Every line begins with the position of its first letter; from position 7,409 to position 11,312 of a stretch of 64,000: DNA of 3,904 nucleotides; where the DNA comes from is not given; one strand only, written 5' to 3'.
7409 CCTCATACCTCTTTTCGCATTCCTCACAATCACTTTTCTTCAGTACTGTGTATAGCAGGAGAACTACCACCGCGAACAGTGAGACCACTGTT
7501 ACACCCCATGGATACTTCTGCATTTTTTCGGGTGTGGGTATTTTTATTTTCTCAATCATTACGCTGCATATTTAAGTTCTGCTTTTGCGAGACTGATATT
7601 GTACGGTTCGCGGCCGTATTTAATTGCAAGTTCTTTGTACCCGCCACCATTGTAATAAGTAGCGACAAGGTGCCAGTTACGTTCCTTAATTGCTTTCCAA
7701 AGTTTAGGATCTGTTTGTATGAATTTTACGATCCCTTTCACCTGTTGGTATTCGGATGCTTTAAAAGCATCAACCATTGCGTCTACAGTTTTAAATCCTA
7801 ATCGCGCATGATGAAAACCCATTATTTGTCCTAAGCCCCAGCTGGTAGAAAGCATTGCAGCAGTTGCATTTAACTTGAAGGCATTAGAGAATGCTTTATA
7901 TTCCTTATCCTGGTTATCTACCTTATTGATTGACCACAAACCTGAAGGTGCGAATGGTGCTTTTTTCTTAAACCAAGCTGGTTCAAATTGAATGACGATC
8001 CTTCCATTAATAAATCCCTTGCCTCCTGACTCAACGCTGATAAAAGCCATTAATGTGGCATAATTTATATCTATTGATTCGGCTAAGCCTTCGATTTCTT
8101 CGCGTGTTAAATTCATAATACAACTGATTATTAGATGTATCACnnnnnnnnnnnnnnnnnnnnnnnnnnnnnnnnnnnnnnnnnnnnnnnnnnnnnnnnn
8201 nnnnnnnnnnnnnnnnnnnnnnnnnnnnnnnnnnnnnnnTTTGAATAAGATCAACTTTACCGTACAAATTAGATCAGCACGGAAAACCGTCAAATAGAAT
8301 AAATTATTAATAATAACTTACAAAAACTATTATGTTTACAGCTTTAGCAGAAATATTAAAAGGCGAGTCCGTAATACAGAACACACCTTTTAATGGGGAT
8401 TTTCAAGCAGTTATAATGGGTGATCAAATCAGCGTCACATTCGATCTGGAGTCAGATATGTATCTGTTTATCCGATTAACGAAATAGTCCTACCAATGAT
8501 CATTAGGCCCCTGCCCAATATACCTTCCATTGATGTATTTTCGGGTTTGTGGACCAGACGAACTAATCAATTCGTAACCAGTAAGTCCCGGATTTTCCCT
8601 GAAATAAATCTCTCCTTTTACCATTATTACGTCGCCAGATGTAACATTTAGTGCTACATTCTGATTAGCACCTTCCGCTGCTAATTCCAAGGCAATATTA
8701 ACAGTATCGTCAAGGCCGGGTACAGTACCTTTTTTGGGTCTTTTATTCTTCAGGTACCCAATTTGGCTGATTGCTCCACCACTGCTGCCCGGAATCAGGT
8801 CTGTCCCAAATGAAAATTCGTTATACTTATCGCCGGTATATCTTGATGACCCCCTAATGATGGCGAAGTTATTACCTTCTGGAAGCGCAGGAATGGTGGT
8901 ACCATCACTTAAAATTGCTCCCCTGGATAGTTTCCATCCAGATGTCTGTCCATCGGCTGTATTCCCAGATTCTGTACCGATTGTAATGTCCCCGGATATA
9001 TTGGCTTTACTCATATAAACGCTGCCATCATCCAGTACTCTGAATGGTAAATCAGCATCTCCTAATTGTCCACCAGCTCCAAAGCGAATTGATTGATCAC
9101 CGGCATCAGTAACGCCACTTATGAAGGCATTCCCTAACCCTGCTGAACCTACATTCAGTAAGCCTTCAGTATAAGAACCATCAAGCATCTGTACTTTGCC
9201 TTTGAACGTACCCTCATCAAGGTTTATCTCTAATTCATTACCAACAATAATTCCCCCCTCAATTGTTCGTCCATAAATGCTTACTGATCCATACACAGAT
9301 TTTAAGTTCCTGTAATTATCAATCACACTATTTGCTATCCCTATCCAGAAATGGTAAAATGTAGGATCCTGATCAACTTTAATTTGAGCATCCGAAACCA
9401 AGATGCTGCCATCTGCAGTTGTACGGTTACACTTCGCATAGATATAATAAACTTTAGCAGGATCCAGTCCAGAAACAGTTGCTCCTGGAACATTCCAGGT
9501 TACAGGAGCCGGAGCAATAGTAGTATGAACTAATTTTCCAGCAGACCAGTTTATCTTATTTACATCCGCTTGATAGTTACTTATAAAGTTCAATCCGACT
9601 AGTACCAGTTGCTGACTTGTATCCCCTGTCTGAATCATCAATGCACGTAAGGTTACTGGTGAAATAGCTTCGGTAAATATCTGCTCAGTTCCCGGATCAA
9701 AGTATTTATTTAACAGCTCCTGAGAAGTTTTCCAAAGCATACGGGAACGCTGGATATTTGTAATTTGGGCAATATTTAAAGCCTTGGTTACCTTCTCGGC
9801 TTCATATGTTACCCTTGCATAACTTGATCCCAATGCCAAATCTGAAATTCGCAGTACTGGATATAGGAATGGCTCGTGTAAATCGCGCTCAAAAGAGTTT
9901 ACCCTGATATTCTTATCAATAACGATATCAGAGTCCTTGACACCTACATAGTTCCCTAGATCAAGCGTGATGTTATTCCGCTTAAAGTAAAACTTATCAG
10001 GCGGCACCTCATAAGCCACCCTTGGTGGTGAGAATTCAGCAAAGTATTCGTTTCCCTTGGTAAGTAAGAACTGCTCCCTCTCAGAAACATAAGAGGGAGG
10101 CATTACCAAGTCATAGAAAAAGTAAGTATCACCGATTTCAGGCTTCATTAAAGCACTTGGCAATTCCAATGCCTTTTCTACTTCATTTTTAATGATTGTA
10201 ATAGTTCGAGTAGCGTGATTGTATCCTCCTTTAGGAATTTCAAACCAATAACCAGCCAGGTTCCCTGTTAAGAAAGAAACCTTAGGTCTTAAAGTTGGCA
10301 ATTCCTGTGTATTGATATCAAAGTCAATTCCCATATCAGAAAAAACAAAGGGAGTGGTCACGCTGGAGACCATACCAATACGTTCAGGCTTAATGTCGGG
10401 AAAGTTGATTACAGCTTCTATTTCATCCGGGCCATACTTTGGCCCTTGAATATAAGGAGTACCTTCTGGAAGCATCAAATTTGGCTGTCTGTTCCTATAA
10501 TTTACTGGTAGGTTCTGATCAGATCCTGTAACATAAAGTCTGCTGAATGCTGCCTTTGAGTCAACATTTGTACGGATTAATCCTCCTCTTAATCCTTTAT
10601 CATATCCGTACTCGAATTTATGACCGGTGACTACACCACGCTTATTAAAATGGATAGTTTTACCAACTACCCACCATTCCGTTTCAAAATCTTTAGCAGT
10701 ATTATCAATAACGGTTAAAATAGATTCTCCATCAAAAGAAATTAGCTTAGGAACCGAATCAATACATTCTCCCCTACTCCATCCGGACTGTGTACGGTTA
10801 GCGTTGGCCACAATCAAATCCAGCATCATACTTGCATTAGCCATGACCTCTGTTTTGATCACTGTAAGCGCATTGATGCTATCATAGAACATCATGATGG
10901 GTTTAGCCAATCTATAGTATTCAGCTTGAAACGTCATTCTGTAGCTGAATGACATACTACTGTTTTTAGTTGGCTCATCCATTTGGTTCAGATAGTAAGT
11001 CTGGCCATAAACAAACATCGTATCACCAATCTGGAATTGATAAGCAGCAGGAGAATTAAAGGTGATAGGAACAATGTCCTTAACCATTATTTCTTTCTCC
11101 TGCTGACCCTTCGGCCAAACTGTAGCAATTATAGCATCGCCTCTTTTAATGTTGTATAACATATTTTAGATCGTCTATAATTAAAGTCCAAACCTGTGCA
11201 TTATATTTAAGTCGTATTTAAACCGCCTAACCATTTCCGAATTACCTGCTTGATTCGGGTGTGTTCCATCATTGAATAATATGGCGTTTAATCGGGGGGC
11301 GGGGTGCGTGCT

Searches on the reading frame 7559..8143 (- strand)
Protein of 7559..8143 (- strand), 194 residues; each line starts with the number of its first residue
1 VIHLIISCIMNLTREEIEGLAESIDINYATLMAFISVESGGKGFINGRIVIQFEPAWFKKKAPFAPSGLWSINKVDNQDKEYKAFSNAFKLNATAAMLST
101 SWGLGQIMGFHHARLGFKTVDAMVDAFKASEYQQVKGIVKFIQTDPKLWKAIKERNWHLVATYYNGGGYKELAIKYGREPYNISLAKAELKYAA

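Call 5: search_protein_families(library=pfam, proteins=[window:7559-8143:-], max_evalue=0.01)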
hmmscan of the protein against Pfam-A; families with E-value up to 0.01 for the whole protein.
window:7559-8143:- (194 aa): 1 family
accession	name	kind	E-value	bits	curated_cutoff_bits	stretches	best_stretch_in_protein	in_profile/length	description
PF11860.13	Muramidase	-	2.9e-37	129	22.3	1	28-171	2-160/175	N-acetylmuramidase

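Call 6: search_protein_families(library=phrogs, proteins=[window:7559-8143:-], max_evalue=0.01)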
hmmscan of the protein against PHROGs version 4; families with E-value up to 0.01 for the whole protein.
window:7559-8143:- (194 aa): 2 families
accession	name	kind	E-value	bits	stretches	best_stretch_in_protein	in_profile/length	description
phrog_1224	-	head and packaging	4.5e-45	155.7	1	11-172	73-247/438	endolysin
phrog_2860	-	head and packaging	1.3e-37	130.5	1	10-171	1-172/189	endolysin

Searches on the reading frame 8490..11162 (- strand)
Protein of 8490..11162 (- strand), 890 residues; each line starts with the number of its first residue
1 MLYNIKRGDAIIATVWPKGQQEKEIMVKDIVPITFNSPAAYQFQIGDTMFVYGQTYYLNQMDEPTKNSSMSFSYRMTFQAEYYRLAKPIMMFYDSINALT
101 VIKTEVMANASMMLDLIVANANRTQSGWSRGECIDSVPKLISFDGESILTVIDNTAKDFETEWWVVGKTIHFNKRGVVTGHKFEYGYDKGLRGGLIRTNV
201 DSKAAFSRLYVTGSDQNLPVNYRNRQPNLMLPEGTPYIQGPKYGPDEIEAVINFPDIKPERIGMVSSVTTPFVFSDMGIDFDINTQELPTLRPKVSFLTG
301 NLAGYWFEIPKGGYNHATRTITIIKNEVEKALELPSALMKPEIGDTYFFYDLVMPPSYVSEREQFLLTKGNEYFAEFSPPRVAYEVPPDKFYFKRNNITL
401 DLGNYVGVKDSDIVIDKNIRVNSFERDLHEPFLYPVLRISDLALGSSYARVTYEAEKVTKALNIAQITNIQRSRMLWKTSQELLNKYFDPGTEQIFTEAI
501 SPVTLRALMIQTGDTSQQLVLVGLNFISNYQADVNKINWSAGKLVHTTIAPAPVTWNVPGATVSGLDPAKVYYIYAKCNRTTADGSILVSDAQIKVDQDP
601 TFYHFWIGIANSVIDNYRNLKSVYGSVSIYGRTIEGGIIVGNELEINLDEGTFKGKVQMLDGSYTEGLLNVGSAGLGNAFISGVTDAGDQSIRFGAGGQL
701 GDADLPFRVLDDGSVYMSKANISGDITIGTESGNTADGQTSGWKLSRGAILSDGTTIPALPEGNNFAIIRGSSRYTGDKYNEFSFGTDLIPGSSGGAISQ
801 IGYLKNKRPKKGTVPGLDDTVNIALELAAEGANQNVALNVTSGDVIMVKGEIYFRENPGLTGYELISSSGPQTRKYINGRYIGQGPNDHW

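Call 5: search_protein_families(library=pfam, proteins=[window:8490-11162:-], max_evalue=0.01)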
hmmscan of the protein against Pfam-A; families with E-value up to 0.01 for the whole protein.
window:8490-11162:- (890 aa): 1 family
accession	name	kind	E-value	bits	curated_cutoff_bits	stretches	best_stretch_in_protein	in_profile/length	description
PF06605.17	Prophage_tail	-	1.9e-05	24.9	31.3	1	109-216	19-122/250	Prophage endopeptidase tail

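Call 6: search_protein_families(library=phrogs, proteins=[window:8490-11162:-], max_evalue=0.01)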
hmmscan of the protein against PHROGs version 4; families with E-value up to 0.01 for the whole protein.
window:8490-11162:- (890 aa): 6 families
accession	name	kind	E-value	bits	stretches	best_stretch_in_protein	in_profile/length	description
phrog_19846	-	unknown function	2.7e-166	556.4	2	3-658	3-686/1272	-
phrog_15074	-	unknown function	1.5e-87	295.3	2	249-649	292-713/1773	-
phrog_31303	-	unknown function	4.4e-81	273.9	1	16-729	25-768/980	-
phrog_17422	-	unknown function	2.2e-46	159.2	1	13-460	15-479/961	-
phrog_22546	-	unknown function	7.6e-38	130.8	1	20-451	23-474/1386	-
phrog_26019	-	unknown function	3e-24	85.7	1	21-426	29-462/1347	-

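Call 8: search_protein_families(library=ncbifam, proteins=[window:8490-11162:-], max_evalue=1)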
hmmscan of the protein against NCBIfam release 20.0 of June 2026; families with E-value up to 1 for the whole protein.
window:8490-11162:- (890 aa): 1 family
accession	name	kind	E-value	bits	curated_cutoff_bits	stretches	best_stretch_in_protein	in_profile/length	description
TIGR03292.1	PhnH_redo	equivalog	0.2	11.4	91.5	1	758-829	79-149/184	phosphonate C-P lyase system protein PhnH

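Call 40: search_solved_structures(query=window:8490-11162:-, max_evalue=0.1)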
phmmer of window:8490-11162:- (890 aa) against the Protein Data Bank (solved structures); distinct sequences matched with E-value up to 0.1: 0.
